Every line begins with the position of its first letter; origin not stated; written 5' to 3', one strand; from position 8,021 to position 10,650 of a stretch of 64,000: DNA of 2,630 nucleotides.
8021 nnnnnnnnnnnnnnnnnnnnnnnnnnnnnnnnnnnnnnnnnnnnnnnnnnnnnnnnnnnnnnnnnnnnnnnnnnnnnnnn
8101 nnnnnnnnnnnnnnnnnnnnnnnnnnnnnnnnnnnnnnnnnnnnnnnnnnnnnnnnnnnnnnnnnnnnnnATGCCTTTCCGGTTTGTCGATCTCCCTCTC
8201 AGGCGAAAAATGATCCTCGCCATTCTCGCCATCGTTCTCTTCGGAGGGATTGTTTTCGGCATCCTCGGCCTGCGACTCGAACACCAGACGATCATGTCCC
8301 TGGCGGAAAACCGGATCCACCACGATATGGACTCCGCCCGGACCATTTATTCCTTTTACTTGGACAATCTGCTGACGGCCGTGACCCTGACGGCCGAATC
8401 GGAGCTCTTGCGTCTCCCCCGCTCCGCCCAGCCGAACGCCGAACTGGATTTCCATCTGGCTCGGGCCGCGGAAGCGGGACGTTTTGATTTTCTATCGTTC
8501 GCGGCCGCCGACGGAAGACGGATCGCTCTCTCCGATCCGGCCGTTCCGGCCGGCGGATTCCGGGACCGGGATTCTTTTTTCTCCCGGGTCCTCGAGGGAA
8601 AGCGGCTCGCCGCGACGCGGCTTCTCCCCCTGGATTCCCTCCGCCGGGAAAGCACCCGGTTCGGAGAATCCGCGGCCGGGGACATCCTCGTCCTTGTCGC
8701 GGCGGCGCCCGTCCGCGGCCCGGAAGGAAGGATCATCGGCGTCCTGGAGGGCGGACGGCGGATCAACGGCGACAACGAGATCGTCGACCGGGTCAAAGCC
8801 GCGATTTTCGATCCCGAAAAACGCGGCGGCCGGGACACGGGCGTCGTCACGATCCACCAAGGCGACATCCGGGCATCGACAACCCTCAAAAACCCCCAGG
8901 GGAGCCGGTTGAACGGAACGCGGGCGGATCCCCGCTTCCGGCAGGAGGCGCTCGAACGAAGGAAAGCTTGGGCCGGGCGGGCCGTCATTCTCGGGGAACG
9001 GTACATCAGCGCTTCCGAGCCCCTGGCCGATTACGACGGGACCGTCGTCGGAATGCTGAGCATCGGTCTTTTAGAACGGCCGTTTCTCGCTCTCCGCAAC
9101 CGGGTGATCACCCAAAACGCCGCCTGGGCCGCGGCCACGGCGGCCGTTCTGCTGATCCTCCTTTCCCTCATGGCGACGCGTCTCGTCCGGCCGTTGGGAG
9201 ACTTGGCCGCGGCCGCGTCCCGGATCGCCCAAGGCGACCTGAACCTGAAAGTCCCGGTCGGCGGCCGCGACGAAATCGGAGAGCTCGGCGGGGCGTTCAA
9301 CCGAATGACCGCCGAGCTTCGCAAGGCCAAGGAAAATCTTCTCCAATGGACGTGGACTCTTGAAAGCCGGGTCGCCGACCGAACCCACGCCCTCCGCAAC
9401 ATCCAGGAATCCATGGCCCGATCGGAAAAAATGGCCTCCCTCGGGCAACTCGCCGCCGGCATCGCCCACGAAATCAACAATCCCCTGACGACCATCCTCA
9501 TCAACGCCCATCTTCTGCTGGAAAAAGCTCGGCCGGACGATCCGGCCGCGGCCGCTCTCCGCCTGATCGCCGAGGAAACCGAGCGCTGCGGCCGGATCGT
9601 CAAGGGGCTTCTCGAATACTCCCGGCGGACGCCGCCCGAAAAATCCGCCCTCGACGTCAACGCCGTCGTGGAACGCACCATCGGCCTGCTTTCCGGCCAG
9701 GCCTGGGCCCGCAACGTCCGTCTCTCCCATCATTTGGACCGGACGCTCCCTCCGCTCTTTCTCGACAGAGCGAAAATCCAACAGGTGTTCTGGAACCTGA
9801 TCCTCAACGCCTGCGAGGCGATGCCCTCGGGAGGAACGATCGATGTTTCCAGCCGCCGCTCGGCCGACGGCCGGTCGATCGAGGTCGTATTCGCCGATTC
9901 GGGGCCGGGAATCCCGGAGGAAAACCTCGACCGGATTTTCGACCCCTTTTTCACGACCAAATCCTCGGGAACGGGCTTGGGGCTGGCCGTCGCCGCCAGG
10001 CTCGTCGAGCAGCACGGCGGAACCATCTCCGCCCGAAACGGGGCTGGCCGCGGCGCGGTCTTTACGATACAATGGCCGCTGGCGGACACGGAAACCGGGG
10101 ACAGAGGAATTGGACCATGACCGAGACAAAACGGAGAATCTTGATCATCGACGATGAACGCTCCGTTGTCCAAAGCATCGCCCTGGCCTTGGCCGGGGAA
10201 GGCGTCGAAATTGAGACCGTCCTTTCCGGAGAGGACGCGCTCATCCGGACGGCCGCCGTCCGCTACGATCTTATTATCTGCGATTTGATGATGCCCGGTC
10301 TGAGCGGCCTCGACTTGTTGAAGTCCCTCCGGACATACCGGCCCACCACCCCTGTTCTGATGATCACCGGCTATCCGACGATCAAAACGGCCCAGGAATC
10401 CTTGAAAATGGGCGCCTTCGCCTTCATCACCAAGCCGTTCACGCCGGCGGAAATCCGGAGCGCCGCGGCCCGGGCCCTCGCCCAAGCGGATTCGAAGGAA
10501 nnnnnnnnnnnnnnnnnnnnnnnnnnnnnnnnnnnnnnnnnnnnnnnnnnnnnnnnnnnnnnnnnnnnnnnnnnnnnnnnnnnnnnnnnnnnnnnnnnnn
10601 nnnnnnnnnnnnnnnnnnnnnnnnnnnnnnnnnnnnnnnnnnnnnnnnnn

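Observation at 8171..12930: Translationally coupled five-gene operon: sensor kinase, receiver, Zn-ribbon methyltransferase, UbiA prenyltransferase, RdgB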

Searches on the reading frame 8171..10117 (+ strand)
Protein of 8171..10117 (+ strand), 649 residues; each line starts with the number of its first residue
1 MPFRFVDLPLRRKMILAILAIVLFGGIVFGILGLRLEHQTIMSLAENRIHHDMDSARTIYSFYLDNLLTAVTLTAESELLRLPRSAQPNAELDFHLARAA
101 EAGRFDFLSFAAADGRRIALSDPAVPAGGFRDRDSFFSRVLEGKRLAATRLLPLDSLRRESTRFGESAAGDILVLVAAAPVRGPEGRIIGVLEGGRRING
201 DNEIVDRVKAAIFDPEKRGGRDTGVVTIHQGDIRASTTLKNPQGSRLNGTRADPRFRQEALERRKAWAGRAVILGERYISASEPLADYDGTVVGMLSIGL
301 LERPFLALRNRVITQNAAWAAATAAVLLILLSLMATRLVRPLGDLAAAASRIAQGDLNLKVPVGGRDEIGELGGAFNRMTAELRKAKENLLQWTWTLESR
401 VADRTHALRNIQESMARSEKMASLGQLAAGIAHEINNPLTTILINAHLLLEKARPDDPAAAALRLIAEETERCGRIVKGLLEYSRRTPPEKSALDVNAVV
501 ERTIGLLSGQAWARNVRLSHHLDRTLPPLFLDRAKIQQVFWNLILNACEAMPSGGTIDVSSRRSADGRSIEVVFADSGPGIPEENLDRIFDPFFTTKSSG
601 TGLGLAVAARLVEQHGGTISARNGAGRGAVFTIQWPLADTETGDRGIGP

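Call 5: search_protein_families(library=pfam, proteins=[window:8171-10117:+], max_evalue=0.01)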
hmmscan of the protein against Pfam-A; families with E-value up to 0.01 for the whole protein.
window:8171-10117:+ (649 aa): 9 families
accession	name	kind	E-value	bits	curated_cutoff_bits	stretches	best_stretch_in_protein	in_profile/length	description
PF02518.31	HATPase_c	-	1.6e-27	96.6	26.4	1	532-638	2-110/111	Histidine kinase-, DNA gyrase B-, and HSP90-like ATPase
PF17202.10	sCache_3_3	-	4.1e-23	82.2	28.8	1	197-310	2-105/107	Single cache domain 3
PF00672.30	HAMP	-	1.8e-18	67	25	1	333-384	1-52/53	HAMP domain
PF00512.31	HisKA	-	5.9e-15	55.5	26.9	1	424-487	2-64/66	His Kinase A (phospho-acceptor) domain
PF17201.10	Cache_3-Cache_2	-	9e-10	38.8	27.7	1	231-307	109-189/299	Cache 3/Cache 2 fusion domain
PF17203.10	sCache_3_2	-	9.9e-09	35.8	28.4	1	242-305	69-131/140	Single cache domain 3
PF02743.24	dCache_1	-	1.7e-06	28.2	45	1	54-192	16-146/240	Cache domain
PF10090.15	HPTransfase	-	0.0065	16.7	22.9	0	539-573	35-69/123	Histidine phosphotransferase C-terminal domain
PF13581.12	HATPase_c_2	-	0.008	16.6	27.4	0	542-631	42-123/127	Histidine kinase-like ATPase domain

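Call 6: search_protein_families(library=ncbifam, proteins=[window:8171-10117:+], max_evalue=0.01)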
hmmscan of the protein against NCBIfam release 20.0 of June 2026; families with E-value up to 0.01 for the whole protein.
window:8171-10117:+ (649 aa): 89 families (the best 25 are shown)
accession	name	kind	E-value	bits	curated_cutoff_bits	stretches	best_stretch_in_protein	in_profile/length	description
NF008468.0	PRK11360.1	equivalog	2.2e-70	237.7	646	1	403-641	376-612/616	two-component system sensor histidine kinase AtoS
NF007688.0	PRK10364.1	equivalog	4.8e-62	210.2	479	1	407-640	223-454/460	two-component system sensor histidine kinase ZraS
NF010411.0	PRK13837.1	equivalog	4.2e-51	173.9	647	1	408-641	434-679/828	two-component system VirA-like sensor kinase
NF033092.0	HK_WalK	equivalog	1.7e-46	159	725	2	427-636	375-593/594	cell wall metabolism sensor histidine kinase WalK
NF046020.1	HisKinCckABruc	equivalog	2.7e-45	154.6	1000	1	409-636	465-706/868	cell cycle histidine kinase CckA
NF052574.1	HisKinEspCMyxo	equivalog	5.1e-45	153.9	1200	1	407-641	400-641/785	serine histidine kinase EspC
NF038348.1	T2SS_HK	subfamily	8.8e-40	136.7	450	2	469-637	407-573/574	histidine kinase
NF046026.1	HisKinCckACaul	equivalog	1.3e-39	135.8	1000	1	409-640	287-535/678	cell cycle histidine kinase CckA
NF047794.1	HisKinPtgB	equivalog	1.5e-38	132.5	1000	1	321-622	341-640/656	two-component system sensor histidine kinase PgtB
NF046044.1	PnpS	equivalog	1.9e-37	129.2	400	1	427-636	173-390/390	two-component system histidine kinase PnpS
NF041777.1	sens_FixL_Rhizob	equivalog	2.7e-35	121.9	850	1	408-641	246-485/485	sensor protein FixL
NF040691.1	MtrAB_MtrB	equivalog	4.1e-35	121.8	450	2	410-638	256-493/507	MtrAB system histidine kinase MtrB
NF008312.0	PRK11100.1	equivalog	3e-34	118.7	356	2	419-637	251-474/477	two-component system sensor histidine kinase CreC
TIGR02956.1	TMAO_torS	equivalog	9e-34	116.7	676.5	1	325-641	343-686/967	TMAO reductase system sensor histidine kinase/response regulator TorS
NF053867.1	SprKinKinDBac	equivalog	9.1e-34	116.7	775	1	418-638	280-498/500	sporulation kinase KinD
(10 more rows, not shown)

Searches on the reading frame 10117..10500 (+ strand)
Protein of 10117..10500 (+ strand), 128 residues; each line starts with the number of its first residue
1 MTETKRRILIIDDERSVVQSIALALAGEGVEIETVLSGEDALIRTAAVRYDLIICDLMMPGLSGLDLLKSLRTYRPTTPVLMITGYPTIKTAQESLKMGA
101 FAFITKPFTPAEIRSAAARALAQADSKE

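Call 5: search_protein_families(library=pfam, proteins=[window:10117-10500:+], max_evalue=0.01)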
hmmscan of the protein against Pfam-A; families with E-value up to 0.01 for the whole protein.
window:10117-10500:+ (128 aa): 1 family
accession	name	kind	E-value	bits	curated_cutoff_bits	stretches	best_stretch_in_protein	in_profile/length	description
PF00072.30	Response_reg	-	2.3e-29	102.2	30.2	1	8-116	1-109/111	Response regulator receiver domain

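Call 6: search_protein_families(library=ncbifam, proteins=[window:10117-10500:+], max_evalue=0.01)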
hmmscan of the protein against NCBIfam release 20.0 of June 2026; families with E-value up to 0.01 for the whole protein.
window:10117-10500:+ (128 aa): 103 families (the best 25 are shown)
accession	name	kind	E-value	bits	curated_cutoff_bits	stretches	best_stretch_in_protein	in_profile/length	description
NF008469.0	PRK11361.1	equivalog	2.6e-24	85.7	714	1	4-122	3-121/461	acetoacetate metabolism transcriptional regulator AtoC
NF006900.1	PRK09390.1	equivalog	4.5e-24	85.1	255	1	5-127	4-126/203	response regulator FixJ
TIGR01818.1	ntrC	equivalog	9.7e-23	80.7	558.6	1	8-126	1-119/463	nitrogen regulation protein NR(I)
NF045991.1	RespRegCtrARhodob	equivalog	3.3e-22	79.3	350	1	7-113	2-108/224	response regulator transcription factor CtrA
NF047793.1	ResRegPgtA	equivalog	1.5e-21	76.8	650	1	1-124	1-124/414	two-component system response regulator PgtA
NF053512.1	nitric_RR_NosR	exception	3.9e-20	72.3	400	1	8-127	1-121/422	response regulator c-di-GMP phosphodiesterase, NosR family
NF007689.0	PRK10365.1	equivalog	6.5e-20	71.3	760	1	1-126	1-126/441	sigma-54-dependent response regulator transcription factor ZraR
NF041734.1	resp_reg_RppA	equivalog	2.7e-19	69.5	250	1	7-122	2-118/229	two-component system response regulator RppA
NF052313.1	T9SS_RR_PorX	equivalog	8.4e-19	67.7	300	1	7-123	2-118/513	T9SS response regulator signal transducer PorX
NF053854.1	RespRegPhoBBctds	equivalog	1.2e-18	67.4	270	1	8-114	1-108/225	two-component system response regulator PhoB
NF051870.1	NAssimRespRegNtrX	equivalog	2.4e-18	66.3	600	1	7-123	3-121/452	nitrogen assimilation response regulator NtrX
NF008296.0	PRK11083.1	equivalog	3.9e-18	65.7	273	1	4-120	2-116/228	two-component system response regulator CreB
TIGR02154.1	PhoB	equivalog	4.3e-18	65.5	296.2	1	5-114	2-113/226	phosphate regulon transcriptional regulator PhoB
NF040689.1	MtrAB_MtrA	equivalog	7e-18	64.8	300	1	8-115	1-107/219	MtrAB system response regulator MtrA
NF033117.2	vanR_ACDEGLN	exception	7.6e-18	64.9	350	1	8-115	1-107/226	VanR-ABDEGLN family response regulator transcription factor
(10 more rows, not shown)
